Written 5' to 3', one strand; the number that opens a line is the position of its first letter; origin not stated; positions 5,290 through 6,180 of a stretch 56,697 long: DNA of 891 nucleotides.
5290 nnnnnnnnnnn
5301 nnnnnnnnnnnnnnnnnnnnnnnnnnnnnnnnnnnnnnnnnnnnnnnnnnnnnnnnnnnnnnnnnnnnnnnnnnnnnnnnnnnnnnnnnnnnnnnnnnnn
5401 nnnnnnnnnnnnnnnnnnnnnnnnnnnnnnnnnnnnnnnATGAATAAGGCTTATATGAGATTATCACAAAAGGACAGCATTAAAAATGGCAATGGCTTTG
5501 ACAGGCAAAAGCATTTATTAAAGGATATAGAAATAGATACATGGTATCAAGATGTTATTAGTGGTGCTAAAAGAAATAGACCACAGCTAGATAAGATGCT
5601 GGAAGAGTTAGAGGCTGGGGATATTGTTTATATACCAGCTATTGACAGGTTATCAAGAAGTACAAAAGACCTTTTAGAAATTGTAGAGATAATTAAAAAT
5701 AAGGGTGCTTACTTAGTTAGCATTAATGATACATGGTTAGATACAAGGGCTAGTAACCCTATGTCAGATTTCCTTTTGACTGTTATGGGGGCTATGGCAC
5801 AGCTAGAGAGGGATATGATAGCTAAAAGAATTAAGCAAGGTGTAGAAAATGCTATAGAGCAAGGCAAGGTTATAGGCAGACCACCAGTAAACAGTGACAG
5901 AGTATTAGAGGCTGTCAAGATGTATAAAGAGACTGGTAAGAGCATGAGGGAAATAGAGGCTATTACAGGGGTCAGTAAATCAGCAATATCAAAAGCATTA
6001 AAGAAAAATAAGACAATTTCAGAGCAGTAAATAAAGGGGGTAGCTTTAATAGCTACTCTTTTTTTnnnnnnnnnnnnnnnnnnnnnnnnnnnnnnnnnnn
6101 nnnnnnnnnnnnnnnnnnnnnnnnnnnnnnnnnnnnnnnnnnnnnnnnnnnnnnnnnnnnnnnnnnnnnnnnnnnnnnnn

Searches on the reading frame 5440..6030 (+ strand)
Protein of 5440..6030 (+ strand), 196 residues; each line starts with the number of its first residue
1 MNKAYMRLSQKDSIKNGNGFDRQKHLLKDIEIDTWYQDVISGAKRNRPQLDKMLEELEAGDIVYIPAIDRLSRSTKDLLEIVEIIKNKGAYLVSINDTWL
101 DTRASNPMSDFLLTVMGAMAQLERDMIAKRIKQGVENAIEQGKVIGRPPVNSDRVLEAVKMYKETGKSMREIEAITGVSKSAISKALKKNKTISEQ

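Call 34: search_protein_families(library=phrogs, max_evalue=0.001, proteins=[window:5440-6030:+])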
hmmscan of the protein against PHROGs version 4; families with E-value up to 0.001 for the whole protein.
window:5440-6030:+ (196 aa): 3 families
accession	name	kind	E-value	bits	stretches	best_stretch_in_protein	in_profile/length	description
phrog_125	-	DNA, RNA and nucleotide metabolism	6.6e-53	180.8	1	3-194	23-207/254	DNA invertase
phrog_95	-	integration and excision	1.9e-33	117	1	4-150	92-246/651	integrase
phrog_8794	-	transcription regulation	0.0005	21.1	0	157-189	12-44/159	sigma factor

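Call 47: search_protein_families(library=pfam, max_evalue=0.01, proteins=[window:5440-6030:+])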
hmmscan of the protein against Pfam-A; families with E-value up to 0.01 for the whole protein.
window:5440-6030:+ (196 aa): 2 families
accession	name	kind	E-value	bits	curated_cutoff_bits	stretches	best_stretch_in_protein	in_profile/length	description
PF00239.26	Resolvase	-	1.2e-34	119.9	23.3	1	4-143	3-144/145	Resolvase, N terminal domain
PF12802.13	MarR_2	-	0.0007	20.1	27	1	154-189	9-43/61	MarR family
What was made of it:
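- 5440..6030 (+): Small serine recombinase (resolvase/invertase type) with a C-terminal helix-turn-helix. It is the best candidate for the protein that binds the dyads. Pfam Resolvase, E 1e-34 (call 47).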

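Call 58: search_solved_structures(query=window:5440-6030:+, max_evalue=0.001, show_alignments=4)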
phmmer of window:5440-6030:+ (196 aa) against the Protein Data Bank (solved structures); distinct sequences matched with E-value up to 0.001: 19.
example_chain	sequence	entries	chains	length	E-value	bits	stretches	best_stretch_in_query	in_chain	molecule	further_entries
4m6f_A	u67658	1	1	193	4.9e-20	75.2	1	16-182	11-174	DNA-invertase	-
3uj3_X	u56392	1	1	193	6.2e-20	74.9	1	16-182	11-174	DNA-invertase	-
2gm4_A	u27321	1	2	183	2e-15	60.2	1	19-187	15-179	Transposon gamma-delta resolvase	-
1gdt_A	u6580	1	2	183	5.5e-15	58.8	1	19-187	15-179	PROTEIN (GAMMA DELTA RESOLVASE)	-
1zr2_A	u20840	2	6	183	9.2e-14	54.8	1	19-187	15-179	Transposon gamma-delta resolvase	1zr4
5cy1_A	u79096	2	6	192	5.3e-13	52.3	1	20-190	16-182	Transposon Tn3 resolvase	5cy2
1gdr_A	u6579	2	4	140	1.7e-12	50.7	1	19-144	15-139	GAMMA DELTA-RESOLVASE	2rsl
2r0q_C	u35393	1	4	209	1.5e-10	44.3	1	19-181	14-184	Putative transposon Tn552 DNA-invertase bin3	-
2gm5_A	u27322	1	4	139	7.4e-10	42.1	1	19-139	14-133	Transposon gamma-delta resolvase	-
3bvp_A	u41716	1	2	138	2.3e-09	40.5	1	6-126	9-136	TP901-1 Integrase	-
3g13_A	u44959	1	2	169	6.8e-07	32.4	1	32-146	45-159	Putative conjugative transposon recombinase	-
5c35_A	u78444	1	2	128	7.6e-07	32.3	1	19-113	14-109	Recombinase Sin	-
3guv_A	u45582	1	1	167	1.6e-06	31.2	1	26-144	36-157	Site-specific recombinase, resolvase family protein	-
1ght_A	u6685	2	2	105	1.7e-06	31.1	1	19-97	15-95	TRANSPOSON GAMMA-DELTA RESOLVASE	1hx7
5c32_B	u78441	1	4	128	3.7e-06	30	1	19-113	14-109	Putative transposon Tn552 DNA-invertase bin3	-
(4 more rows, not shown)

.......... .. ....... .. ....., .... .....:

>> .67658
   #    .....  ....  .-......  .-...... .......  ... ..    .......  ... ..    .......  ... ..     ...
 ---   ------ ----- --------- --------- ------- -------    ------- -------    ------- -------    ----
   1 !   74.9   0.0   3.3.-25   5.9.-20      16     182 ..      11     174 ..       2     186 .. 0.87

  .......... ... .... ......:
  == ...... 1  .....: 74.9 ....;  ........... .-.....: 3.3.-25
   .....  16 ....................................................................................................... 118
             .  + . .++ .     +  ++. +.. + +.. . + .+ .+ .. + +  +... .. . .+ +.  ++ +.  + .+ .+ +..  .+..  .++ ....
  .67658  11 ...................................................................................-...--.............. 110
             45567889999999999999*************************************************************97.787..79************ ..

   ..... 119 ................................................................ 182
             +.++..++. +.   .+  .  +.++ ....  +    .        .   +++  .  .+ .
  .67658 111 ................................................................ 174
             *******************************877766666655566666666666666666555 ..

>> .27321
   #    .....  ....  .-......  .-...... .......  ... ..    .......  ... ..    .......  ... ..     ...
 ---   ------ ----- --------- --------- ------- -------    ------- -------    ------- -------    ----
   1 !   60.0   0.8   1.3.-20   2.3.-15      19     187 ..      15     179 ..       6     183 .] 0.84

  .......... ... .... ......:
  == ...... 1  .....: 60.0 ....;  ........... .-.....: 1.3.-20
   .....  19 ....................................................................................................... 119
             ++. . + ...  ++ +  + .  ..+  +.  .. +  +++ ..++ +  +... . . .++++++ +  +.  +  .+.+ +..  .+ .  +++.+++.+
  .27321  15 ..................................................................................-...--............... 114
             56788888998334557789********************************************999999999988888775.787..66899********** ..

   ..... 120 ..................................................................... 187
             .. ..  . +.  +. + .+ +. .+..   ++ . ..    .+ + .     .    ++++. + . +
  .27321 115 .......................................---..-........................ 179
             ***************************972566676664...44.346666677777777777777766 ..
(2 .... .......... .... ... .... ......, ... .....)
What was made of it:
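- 5440..6030 (+): PDB matches to Gin, gamma-delta and Tn3 resolvases (call 58).
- Closest known: Tn3 / gamma-delta resolvase and its res site. Same: The window's small recombinase is a clear homolog of gamma-delta and Tn3 resolvases and of Gin (call 58).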

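Call 76: find_homologous_proteins(query=window:5440-6030:+, max_evalue=1e-20)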
Query window:5440-6030:+ (196 aa): 841 proteins with E <= 1e-20 among 1013 candidates; the best 120 are listed.
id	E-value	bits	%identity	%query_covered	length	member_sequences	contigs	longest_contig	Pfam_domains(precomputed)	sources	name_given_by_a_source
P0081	9.8e-114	395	98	97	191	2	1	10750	PF00239.27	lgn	-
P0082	8.9e-88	311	78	95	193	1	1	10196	PF00239.27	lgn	-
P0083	4.0e-74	266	70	96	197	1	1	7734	PF00239.27,PF02796.22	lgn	-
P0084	7.7e-74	265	70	96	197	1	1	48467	PF00239.27,PF12802.14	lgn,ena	-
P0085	1.0e-73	265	69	96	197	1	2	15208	PF00239.27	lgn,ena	-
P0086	1.2e-73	265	69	96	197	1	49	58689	PF00239.27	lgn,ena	-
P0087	1.2e-73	265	70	96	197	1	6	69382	PF00239.27,PF12802.14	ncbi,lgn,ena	-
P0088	1.2e-73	265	69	96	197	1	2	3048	PF00239.27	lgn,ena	-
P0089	1.3e-73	264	70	96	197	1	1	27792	PF00239.27,PF12802.14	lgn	-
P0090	1.3e-73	264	69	96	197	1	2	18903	PF00239.27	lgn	-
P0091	1.4e-73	264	70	96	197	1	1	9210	PF00239.27,PF02796.22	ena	-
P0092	1.4e-73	264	70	96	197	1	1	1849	PF00239.27,PF02796.22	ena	-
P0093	1.7e-73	264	70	96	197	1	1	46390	PF00239.27,PF12802.14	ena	-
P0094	1.7e-73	264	70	96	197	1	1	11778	PF00239.27,PF12802.14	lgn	-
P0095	1.7e-73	264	70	96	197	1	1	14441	PF00239.27,PF02796.22,PF12802.14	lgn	-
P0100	3.5e-73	263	69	96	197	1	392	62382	PF00239.27,PF02796.22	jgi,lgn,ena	-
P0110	6.5e-73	262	69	96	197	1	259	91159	PF00239.27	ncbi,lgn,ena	-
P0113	7.2e-73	262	69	96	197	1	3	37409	PF00239.27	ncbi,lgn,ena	-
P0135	1.1e-69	252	63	97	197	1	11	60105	PF00239.27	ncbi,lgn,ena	-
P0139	1.7e-69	251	63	97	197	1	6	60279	PF00239.27,PF13518.13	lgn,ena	-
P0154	2.6e-67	244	62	96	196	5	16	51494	PF00239.27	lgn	-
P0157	8.3e-67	242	63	96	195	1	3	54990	PF00239.27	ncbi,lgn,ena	-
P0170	8.8e-57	210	55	97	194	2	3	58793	PF13412.13,PF00239.27,PF02796.22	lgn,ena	-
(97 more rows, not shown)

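Call 78: find_encoding_contigs(protein=P0082, flank=10000, max_places=1)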
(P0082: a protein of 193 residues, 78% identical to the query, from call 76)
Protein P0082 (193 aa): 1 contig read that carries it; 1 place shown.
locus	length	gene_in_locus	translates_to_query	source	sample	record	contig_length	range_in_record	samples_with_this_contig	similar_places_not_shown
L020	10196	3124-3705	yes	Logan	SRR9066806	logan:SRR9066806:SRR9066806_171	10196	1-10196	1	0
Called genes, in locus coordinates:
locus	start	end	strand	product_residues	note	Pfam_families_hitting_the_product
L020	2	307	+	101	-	?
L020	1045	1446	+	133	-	-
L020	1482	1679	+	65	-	-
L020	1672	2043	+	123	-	PF22745:Nlig-Ia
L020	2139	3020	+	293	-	-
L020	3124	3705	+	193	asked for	PF00239:Resolvase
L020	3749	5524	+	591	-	-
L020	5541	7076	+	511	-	PF05133:SPP1_portal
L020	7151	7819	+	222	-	-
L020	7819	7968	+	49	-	-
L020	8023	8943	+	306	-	PF06152:Phage_min_cap2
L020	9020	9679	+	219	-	PF08614:ATG16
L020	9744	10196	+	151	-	?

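Call 79: find_encoding_contigs(protein=P0081, flank=10000, max_places=1)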
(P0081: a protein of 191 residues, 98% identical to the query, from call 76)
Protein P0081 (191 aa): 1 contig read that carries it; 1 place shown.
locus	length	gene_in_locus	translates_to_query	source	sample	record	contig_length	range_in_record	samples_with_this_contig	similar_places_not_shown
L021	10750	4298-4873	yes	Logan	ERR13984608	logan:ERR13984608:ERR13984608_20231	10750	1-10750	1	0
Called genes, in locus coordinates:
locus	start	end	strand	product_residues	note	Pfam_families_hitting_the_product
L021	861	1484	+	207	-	-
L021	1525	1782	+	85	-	-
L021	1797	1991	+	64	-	-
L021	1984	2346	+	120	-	PF22745:Nlig-Ia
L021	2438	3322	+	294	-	-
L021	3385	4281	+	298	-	PF00128:Alpha-amylase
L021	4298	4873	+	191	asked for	PF00239:Resolvase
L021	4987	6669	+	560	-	-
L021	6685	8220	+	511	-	PF05133:SPP1_portal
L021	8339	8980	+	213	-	-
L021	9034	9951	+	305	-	PF06152:Phage_min_cap2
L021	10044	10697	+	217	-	PF08614:ATG16 (weak)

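Call 80: find_encoding_contigs(protein=P0100, flank=10000, max_places=2)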
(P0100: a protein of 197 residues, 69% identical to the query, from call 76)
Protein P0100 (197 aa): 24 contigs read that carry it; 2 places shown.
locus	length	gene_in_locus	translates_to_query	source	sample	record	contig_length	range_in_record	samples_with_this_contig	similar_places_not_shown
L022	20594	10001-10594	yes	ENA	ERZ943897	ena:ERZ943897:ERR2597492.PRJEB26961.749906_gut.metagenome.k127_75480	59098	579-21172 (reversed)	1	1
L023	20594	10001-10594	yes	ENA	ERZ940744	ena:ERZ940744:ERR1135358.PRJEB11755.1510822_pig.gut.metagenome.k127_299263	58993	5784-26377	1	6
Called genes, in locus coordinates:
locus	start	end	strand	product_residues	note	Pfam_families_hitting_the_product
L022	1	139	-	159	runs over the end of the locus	-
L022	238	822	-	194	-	-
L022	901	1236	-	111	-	-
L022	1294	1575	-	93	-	-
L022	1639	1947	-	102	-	-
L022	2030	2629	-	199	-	PF13489:Methyltransf_23, PF08241:Methyltransf_11, PF08242:Methyltransf_12, PF13649:Methyltransf_25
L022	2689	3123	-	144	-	-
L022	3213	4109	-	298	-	PF17338:GP88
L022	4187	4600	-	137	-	-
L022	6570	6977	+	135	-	PF13022:HTH_Tnp_1_2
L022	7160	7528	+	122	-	PF22745:Nlig-Ia (weak)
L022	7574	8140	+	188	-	-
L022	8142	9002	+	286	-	-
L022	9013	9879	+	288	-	PF00128:Alpha-amylase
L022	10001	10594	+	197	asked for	PF00239:Resolvase, PF02796:HTH_7 (faint)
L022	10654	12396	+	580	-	-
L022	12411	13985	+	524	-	PF05133:SPP1_portal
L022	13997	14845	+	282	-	PF06152:Phage_min_cap2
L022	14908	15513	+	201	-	PF08614:ATG16 (weak)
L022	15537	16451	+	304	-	PF20911:GP7 (weak)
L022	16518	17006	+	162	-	-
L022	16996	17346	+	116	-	-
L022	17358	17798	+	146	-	-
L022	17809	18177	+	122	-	PF12691:Phage_tail_terminator_6 (weak)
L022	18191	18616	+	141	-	PF06199:Phage_tail_2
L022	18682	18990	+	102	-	-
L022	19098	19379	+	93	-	-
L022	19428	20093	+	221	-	PF02839:CBM_5_12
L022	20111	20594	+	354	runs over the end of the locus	?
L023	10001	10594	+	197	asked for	PF00239:Resolvase, PF02796:HTH_7 (faint)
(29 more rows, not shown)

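Call 82: find_encoding_contigs(protein=P0139, flank=10000, max_places=1)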
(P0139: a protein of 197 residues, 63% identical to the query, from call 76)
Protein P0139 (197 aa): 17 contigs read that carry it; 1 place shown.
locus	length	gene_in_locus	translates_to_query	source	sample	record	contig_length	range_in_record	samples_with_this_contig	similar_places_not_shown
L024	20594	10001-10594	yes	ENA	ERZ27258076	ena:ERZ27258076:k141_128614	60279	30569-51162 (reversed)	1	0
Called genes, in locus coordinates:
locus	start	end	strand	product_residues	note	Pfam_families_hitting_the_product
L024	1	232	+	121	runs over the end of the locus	-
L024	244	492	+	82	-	-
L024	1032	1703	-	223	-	-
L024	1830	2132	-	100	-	-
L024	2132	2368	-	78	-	-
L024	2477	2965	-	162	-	-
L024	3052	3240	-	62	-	-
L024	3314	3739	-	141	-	-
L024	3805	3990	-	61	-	-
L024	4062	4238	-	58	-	-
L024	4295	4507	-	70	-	-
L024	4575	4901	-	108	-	-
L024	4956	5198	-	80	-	-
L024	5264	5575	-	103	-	-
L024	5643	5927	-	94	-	PF26096:DUF8033 (weak)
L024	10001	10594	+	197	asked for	PF00239:Resolvase, PF13518:HTH_28 (faint)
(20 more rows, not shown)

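Call 83: find_encoding_contigs(protein=P0154, flank=10000, max_places=1)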
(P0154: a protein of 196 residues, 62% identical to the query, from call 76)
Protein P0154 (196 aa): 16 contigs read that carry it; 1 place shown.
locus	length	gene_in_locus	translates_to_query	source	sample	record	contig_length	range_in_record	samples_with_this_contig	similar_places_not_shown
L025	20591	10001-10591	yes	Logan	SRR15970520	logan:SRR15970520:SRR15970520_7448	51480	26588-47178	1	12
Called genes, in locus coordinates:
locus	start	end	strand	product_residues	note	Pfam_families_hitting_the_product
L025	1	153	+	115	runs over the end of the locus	-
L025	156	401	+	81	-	-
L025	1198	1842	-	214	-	-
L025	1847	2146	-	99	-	-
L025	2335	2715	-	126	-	-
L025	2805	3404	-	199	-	PF13489:Methyltransf_23, PF13847:Methyltransf_31, PF08241:Methyltransf_11, PF08242:Methyltransf_12, PF13649:Methyltransf_25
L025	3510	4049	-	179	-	-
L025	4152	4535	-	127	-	PF23864:DUF7222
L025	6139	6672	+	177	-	PF07463:NUMOD4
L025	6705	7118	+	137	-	PF13022:HTH_Tnp_1_2, PF13384:HTH_23 (faint)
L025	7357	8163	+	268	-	-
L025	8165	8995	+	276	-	-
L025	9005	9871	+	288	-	PF00128:Alpha-amylase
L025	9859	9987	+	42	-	-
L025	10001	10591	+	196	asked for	PF00239:Resolvase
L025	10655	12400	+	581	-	-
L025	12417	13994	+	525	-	PF05133:SPP1_portal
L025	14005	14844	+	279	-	PF06152:Phage_min_cap2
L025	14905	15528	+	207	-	-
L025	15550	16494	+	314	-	PF20911:GP7 (weak)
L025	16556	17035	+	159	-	-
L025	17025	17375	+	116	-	-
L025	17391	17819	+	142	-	-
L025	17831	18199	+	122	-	-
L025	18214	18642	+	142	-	PF06199:Phage_tail_2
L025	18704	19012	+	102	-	-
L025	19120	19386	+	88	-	-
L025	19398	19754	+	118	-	-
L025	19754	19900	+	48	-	-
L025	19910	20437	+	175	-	PF10651:BppU_N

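Call 84: find_encoding_contigs(protein=P0170, flank=10000, max_places=1)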
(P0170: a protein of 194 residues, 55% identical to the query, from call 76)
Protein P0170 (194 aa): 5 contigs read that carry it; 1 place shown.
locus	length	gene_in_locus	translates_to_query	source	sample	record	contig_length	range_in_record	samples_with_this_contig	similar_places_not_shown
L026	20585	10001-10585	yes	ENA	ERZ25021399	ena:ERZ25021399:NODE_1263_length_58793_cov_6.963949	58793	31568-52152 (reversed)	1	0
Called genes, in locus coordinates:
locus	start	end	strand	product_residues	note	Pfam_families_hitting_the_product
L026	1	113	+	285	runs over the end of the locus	PF00128:Alpha-amylase (faint)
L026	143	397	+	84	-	-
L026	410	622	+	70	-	-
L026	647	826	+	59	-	-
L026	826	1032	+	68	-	-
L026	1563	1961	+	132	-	PF13022:HTH_Tnp_1_2, PF00440:TetR_N (faint)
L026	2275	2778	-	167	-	PF13392:HNH_3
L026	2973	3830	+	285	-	-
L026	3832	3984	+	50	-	-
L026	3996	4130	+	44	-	-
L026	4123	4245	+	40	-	-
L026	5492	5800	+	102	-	-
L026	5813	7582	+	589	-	-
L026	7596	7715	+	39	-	-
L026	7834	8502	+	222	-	PF02498:Bro-N (weak)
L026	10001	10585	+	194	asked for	PF00239:Resolvase, PF02796:HTH_7 (weak), PF13412:HTH_24 (weak)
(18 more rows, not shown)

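Call 88: list_cluster_members(proteins=[P0110, P0087, P0113, P0135, P0157])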
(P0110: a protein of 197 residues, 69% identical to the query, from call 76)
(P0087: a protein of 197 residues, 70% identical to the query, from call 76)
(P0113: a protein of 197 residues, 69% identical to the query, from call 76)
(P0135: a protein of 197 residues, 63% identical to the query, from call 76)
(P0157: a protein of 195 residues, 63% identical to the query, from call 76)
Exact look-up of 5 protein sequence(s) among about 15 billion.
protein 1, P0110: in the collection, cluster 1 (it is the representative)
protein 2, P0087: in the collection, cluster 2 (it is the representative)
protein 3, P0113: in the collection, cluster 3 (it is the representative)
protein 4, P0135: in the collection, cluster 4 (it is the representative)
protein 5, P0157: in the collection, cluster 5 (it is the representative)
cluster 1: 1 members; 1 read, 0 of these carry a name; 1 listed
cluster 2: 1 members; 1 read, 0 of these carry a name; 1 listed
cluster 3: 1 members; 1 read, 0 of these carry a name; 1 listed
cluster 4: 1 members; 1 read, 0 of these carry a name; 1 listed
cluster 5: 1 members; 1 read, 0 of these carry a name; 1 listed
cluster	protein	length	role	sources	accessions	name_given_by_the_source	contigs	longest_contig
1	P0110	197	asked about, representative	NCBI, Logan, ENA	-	-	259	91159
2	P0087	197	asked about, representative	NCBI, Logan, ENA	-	-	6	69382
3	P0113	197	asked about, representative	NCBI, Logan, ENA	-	-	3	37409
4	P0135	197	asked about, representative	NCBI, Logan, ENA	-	-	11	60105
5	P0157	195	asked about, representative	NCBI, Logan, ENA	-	-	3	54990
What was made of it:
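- Tried and rejected: Host identification through cluster names gave no names (call 88).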

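Call 89: search_dna_similar(query=window:5440-6030:+, collection=phages, mode=protein, max_rows=25, max_evalue=1e-30)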
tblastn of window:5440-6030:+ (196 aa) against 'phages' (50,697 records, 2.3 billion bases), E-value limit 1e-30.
Records with a match: 2; places in all: 2; records where one place covers at least 80% of the query: 2.
Best place of each record, by identity: <60% 2.
By first word of the organism name: Listeria 2.
By host as written in the record: Listeria monocytogenes 2.
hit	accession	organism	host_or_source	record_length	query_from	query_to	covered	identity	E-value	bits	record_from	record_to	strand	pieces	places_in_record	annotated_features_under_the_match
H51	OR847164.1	Listeria phage LM 4-11-1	Listeria monocytogenes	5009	22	187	85%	43.2%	2e-37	142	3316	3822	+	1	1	record has no annotation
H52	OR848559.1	Listeria phage LM 4-14-1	Listeria monocytogenes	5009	22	187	85%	43.2%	2e-37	142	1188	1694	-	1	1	record has no annotation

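Call 100: find_related_loci(query=A6, collection=viral_contigs, flank=6000)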
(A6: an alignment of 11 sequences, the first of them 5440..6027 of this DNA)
Query A6 (196 aa) in viral_contigs; peptide patterns used: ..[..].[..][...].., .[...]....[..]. (x = any residue, [..] = any of these).
112 stretches matched a pattern; 53 encode a relative of the query (tblastn E <= 1e-3); 53 distinct loci.
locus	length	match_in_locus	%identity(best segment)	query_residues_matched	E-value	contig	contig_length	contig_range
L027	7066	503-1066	69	1-188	2e-82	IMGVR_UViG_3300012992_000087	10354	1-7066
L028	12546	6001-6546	56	4-188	8e-63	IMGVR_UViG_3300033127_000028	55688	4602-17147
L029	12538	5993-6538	55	4-188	2e-58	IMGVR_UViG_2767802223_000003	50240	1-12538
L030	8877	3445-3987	53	4-189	7e-58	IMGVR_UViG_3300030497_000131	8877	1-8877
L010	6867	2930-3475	54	4-189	2e-57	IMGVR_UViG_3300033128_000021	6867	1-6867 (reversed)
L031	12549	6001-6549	52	4-189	9e-56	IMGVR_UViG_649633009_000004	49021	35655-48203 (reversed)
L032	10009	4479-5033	48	4-189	2e-46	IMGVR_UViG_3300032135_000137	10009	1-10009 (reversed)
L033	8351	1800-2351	46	1-189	7e-45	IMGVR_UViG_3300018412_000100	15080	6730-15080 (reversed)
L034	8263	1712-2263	46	1-189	7e-45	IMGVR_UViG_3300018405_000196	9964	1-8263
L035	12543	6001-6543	40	4-183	2e-39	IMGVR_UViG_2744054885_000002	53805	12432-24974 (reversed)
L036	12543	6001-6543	40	4-183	1e-39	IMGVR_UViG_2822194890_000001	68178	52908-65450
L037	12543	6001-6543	40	4-183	4e-39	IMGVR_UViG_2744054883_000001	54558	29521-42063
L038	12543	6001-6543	40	4-183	4e-39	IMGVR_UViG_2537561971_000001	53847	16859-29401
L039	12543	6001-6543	40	4-183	4e-39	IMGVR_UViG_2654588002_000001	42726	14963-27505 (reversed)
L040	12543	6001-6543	40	4-183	5e-39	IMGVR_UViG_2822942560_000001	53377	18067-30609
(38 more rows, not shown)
